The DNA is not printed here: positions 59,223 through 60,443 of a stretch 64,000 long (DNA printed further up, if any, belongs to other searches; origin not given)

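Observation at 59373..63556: Azoline-type modification cassette with a reductase instead of a dehydrogenase: tandem-NHLP 300-aa substrate ending ...FTCS + fused YcaO cyclodehydratase + thiazolinyl-imide-reductase-like enzyme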

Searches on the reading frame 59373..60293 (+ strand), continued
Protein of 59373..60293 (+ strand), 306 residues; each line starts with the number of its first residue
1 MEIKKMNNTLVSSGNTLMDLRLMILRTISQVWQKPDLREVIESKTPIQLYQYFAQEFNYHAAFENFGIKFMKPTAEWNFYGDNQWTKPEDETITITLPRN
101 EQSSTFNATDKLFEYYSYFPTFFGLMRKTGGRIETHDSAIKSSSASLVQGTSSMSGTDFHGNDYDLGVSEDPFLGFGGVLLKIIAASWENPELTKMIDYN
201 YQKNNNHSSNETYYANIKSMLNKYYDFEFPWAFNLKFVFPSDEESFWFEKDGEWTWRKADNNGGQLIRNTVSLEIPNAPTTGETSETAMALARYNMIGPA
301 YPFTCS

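Call 61: find_encoding_contigs(protein=P0156, flank=10000, max_places=2)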
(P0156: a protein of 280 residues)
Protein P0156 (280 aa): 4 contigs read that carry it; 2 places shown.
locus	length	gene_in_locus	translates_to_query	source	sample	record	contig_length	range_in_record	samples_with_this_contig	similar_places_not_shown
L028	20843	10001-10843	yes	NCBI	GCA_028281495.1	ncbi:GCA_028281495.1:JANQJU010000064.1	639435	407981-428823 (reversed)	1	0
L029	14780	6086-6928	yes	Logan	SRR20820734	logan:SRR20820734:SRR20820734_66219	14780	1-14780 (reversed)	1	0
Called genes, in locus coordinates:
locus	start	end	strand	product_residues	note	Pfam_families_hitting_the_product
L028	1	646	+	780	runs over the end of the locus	PF09826:Beta_propel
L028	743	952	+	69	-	-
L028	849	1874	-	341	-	PF09346:SMI1_KNR4, PF14568:SUKH_6 (weak)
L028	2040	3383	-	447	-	PF00962:A_deaminase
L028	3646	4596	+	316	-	PF16697:Yop-YscD_cpl (weak), PF00498:FHA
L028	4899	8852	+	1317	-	PF00069:Pkinase, PF07714:PK_Tyr_Ser-Thr, PF01636:APH (faint), PF13401:AAA_22 (faint), PF00211:Guanylate_cyc (weak), PF13191:AAA_16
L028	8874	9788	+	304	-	PF27793:RNP_Burkhold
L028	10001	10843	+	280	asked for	PF27793:RNP_Burkhold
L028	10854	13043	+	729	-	PF02624:YcaO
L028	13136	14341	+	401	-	PF04909:Amidohydro_2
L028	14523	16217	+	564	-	PF02321:OEP (weak)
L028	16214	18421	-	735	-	PF07819:PGAP1, PF02450:LCAT (faint), PF05057:DUF676 (weak)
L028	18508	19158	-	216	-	-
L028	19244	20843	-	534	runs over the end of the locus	PF01656:CbiA, PF13500:AAA_26 (weak), PF07685:GATase_3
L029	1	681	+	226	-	?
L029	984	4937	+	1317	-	PF00069:Pkinase, PF07714:PK_Tyr_Ser-Thr, PF01636:APH (faint), PF13401:AAA_22 (faint), PF00211:Guanylate_cyc (weak), PF13191:AAA_16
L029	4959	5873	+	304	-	PF27793:RNP_Burkhold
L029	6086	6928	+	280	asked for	PF27793:RNP_Burkhold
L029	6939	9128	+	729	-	PF02624:YcaO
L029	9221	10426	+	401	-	PF04909:Amidohydro_2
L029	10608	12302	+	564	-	PF02321:OEP (weak)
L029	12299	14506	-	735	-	PF07819:PGAP1, PF02450:LCAT (faint), PF05057:DUF676 (weak)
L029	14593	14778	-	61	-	?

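Call 62: find_encoding_contigs(protein=P0235, flank=10000, max_places=2)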
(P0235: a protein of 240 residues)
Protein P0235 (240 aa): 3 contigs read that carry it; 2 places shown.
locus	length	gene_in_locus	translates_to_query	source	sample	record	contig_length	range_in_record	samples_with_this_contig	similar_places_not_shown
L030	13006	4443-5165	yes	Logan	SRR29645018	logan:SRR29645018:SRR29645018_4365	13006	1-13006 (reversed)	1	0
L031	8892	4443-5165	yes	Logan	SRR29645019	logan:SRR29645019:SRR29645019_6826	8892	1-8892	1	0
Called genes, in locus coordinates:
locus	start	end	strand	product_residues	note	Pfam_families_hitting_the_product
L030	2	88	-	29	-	?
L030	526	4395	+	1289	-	PF00069:Pkinase, PF07714:PK_Tyr_Ser-Thr, PF03109:ABC1 (weak), PF13191:AAA_16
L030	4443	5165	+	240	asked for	PF27793:RNP_Burkhold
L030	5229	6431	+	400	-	PF04909:Amidohydro_2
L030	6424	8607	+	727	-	PF02624:YcaO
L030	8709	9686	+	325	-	PF16697:Yop-YscD_cpl (weak), PF00498:FHA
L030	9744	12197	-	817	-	PF07793:DUF1631, PF26671:DUF1631_2nd, PF26672:DUF1631_3rd, PF26670:DUF1631_C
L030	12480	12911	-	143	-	-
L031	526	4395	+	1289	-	PF00069:Pkinase, PF07714:PK_Tyr_Ser-Thr, PF03109:ABC1 (weak), PF13191:AAA_16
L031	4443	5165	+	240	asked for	PF27793:RNP_Burkhold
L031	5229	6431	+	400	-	PF04909:Amidohydro_2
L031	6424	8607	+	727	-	PF02624:YcaO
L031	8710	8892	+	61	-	?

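Call 63: find_encoding_contigs(protein=P0140, flank=10000, max_places=2)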
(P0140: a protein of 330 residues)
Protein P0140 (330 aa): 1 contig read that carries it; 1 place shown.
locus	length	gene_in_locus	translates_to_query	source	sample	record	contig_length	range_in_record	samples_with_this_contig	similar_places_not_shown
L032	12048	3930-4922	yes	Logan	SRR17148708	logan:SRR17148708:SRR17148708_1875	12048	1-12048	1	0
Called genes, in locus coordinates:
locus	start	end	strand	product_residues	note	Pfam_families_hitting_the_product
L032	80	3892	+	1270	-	PF00069:Pkinase, PF03109:ABC1 (faint), PF07714:PK_Tyr_Ser-Thr, PF01636:APH (faint), PF13191:AAA_16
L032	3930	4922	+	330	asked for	PF27793:RNP_Burkhold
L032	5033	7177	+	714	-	PF02624:YcaO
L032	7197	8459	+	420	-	-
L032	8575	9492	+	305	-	PF00498:FHA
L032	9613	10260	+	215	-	-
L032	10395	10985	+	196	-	PF05724:TPMT, PF08241:Methyltransf_11 (weak), PF08242:Methyltransf_12 (weak), PF13649:Methyltransf_25 (weak)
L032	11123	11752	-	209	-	PF00881:Nitroreductase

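Call 71: search_solved_structures(query=A5, max_evalue=1, show_alignments=0)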
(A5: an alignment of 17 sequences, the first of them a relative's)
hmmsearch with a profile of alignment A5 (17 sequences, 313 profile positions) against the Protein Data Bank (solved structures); distinct sequences matched with E-value up to 1: 59.
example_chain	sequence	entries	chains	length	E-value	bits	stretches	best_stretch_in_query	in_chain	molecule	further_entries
1uht_A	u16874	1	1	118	4.9e-09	39.2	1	21-87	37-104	expressed protein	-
2jqj_A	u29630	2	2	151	5.5e-09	39.1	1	7-88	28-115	DNA damage response protein kinase DUN1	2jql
4jon_A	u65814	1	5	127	7.3e-09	38.6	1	21-95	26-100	Centrosomal protein of 170 kDa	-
1g6g_A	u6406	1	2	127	1.2e-08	37.9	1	10-87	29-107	PROTEIN KINASE RAD53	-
1j4o_A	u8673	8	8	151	1.8e-08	37.3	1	10-87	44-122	PROTEIN KINASE SPK1 | Serine/threonine-protein kinase RAD53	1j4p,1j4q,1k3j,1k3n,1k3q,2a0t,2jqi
1g3g_A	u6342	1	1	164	2.2e-08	37.1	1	10-87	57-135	PROTEIN KINASE SPK1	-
6c4u_B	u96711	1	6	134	2.6e-08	36.8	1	10-84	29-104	Forkhead-associated 1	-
3po8_A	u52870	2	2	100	3.4e-08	36.5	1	19-87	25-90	Putative uncharacterized protein TB39.8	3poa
2lc1_A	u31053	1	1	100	3.5e-08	36.4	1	19-87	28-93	Putative uncharacterized protein TB39.8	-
5yyx_A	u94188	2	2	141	3.6e-08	36.4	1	6-90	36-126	Meiosis-specific serine/threonine-protein kinase MEK1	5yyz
5t2s_A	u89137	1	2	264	5.1e-08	35.9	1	10-87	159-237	DDK kinase regulatory subunit DBF4,Serine/threonine-protein kinase RAD53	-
5t2f_A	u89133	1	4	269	5.3e-08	35.8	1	10-87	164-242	DDK kinase regulatory subunit DBF4,Serine/threonine-protein kinase RAD53 chimeric protein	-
3oun_A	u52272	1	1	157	1.1e-07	34.7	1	20-87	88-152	Putative uncharacterized protein TB39.8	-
5xzv_A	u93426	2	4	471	1.4e-07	34.4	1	10-87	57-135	Serine/threonine-protein kinase RAD53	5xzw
6ar0_A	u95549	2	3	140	2.5e-07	33.6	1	12-90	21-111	Sarcolemmal membrane-associated protein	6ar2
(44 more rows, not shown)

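Call 81: search_protein_families(library=pfam, alignment_id=A6, max_evalue=0.001)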
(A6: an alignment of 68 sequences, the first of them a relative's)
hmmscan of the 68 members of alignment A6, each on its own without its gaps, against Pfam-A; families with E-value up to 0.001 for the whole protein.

A. member 1, L002:807-2111:+ (435 aa): 1 family
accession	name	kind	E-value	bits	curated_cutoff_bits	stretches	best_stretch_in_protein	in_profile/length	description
PF02321.23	OEP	-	1.4e-65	221.1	22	2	28-216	3-187/187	Outer membrane efflux protein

B. families by the number of members that match (of 68 scanned): 113 families (the first 25 are shown)
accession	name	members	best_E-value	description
PF00015.26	MCPsignal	2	1.7e-43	Methyl-accepting chemotaxis protein (MCP) signalling domain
PF00849.27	PseudoU_synth_2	2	7.8e-26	RNA pseudouridylate synthase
PF18065.6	PatG_C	2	4e-19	PatG C-terminal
PF12833.13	HTH_18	2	9.8e-19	Helix-turn-helix domain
PF18047.6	PatG_D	2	5.6e-15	PatG Domain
PF00165.29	HTH_AraC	2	1.9e-14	Bacterial regulatory helix-turn-helix proteins, AraC family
PF08376.15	NIT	2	6.8e-11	Nitrate and nitrite sensing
PF00583.31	Acetyltransf_1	2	1.4e-07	Acetyltransferase (GNAT) family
PF00206.25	Lyase_1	1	7.1e-91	Lyase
PF03279.18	Lip_A_acyltrans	1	4.5e-79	Bacterial lipid A biosynthesis acyltransferase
PF01244.27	Peptidase_M19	1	1.5e-74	Membrane dipeptidase (Peptidase family M19)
PF19570.5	DUF6088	1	6e-73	Family of unknown function (DUF6088)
PF00158.32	Sigma54_activat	1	2e-68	Sigma-54 interaction domain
PF02321.23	OEP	1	1.4e-65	Outer membrane efflux protein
PF13709.12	DUF4159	1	1.7e-63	Domain of unknown function (DUF4159)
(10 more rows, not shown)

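Call 84: search_dna_similar(query=P0150, collection=plasmids, mode=protein, max_evalue=0.00001, max_rows=15)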
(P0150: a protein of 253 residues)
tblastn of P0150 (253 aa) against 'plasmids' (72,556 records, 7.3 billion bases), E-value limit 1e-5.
Records with a match: 6; places in all: 10; records where one place covers at least 80% of the query: 4.
Best place of each record, by identity: <60% 6.
By first word of the organism name: Burkholderia 4; Variovorax 1; Paraburkholderia 1.
By predicted mobility (MOB-suite, as given by PLSDB): non-mobilizable 5; mobilizable 1.
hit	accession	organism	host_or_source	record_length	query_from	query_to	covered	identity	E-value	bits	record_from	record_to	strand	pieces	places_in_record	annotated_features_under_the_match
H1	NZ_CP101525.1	Burkholderia arboris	mixed culture,soil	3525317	4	252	95%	34.4%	7e-20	122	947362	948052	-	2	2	none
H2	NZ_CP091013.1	Burkholderia cenocepacia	-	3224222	4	252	90%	35.5%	2e-22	131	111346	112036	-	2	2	none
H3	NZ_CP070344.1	Variovorax sp. PDNC026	cell culture,Plastic debris in ...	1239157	4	251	98%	32.2%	5e-29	122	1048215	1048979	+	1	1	none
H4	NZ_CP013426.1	Burkholderia sp. MSMB0856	soil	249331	4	241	88%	34.2%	3e-19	111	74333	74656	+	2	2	BMA_0021/BMA_0022 family TOMM bacteriocin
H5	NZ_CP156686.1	Burkholderia stagnalis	Bacterial cells,soils collected in ...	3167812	103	252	59%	34.7%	9e-16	84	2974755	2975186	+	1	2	none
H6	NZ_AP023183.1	Paraburkholderia sp. PGU19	Physopelta gutta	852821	138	252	45%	36.5%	9e-15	81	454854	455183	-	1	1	BMA_0021/BMA_0022 family TOMM bacteriocin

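Call 85: get_annotated_region(hit=H2, flank=9000)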
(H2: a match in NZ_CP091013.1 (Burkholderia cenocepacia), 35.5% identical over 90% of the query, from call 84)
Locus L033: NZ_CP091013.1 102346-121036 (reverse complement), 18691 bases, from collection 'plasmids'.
description: Burkholderia cenocepacia strain CMCC(B)23006 plasmid unnamed1, complete sequence
organism: Burkholderia cenocepacia (NCBI taxid 95486)
taxonomy: Bacteria; Pseudomonadota; Betaproteobacteria; Burkholderiales; Burkholderiaceae; Burkholderia; Burkholderia cenocepacia
host: -; source: -; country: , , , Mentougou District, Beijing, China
typing (MOB-suite, as given by PLSDB): non-mobilizable
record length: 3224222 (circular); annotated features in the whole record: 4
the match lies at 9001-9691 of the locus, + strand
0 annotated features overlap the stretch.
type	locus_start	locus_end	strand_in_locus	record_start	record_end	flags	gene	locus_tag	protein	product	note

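Call 86: get_annotated_region(hit=H3, flank=9000)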
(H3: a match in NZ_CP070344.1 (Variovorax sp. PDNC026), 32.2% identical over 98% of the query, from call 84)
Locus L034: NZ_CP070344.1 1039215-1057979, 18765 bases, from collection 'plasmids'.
description: Variovorax sp. PDNC026 plasmid unnamed, complete sequence
organism: Variovorax sp. PDNC026 (NCBI taxid 2811425)
taxonomy: Bacteria; Pseudomonadota; Betaproteobacteria; Burkholderiales; Comamonadaceae; Variovorax; Variovorax sp. PDNC026
host: -; source: cell culture,Plastic debris in land/lake environment; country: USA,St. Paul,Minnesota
typing (MOB-suite, as given by PLSDB): non-mobilizable
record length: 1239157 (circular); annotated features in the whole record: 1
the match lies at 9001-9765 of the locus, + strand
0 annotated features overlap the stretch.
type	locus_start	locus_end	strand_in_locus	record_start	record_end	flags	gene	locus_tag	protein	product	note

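Call 87: get_annotated_region(hit=H4, flank=10000)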
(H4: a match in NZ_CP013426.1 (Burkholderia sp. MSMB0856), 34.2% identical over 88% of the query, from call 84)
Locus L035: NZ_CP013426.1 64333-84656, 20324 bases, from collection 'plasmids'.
description: Burkholderia sp. MSMB0856 plasmid pMSMB0856, complete sequence
organism: Burkholderia sp. MSMB0856 (NCBI taxid 1637869)
taxonomy: Bacteria; Pseudomonadota; Betaproteobacteria; Burkholderiales; Burkholderiaceae; Burkholderia; Burkholderia sp. MSMB0856
host: -; source: soil; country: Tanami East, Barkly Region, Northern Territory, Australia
typing (MOB-suite, as given by PLSDB): non-mobilizable; replicon rep_cluster_1398; mating-pair formation MPF_T
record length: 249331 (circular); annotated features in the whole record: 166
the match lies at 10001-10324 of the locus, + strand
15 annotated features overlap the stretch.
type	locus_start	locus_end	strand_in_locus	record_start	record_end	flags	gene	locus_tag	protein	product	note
CDS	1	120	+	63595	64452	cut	-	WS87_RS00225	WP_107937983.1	1-deoxy-D-xylulose-5-phosphate synthase N-terminal domain-containing protein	GO:0016114 - terpenoid biosynthetic process [Evidence IEA]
CDS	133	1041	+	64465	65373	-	-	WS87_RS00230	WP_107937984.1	transketolase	-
CDS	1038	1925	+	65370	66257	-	-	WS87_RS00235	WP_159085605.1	cupin domain-containing protein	-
CDS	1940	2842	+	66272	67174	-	-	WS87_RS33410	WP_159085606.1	DUF6817 domain-containing protein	-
CDS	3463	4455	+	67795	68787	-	-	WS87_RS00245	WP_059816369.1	IS5 family transposase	-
CDS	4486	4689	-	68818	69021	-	-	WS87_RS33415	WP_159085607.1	hypothetical protein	-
CDS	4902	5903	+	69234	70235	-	-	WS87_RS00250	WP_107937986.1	FHA domain-containing protein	-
CDS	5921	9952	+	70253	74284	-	-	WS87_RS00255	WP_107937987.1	TOMM system kinase/cyclase fusion protein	-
CDS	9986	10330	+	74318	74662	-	-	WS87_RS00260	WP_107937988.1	BMA_0021/BMA_0022 family TOMM bacteriocin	-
CDS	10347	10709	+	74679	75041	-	-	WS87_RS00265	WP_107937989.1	BMA_0021/BMA_0022 family TOMM bacteriocin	-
CDS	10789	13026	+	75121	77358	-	-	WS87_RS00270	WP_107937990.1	TOMM precursor leader peptide-binding protein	-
CDS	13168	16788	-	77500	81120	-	-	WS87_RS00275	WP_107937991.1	hypothetical protein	-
CDS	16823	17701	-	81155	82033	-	-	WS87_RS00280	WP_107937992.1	hypothetical protein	-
CDS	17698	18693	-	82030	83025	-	-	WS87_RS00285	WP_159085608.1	hypothetical protein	-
CDS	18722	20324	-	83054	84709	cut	-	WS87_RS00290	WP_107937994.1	hypothetical protein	-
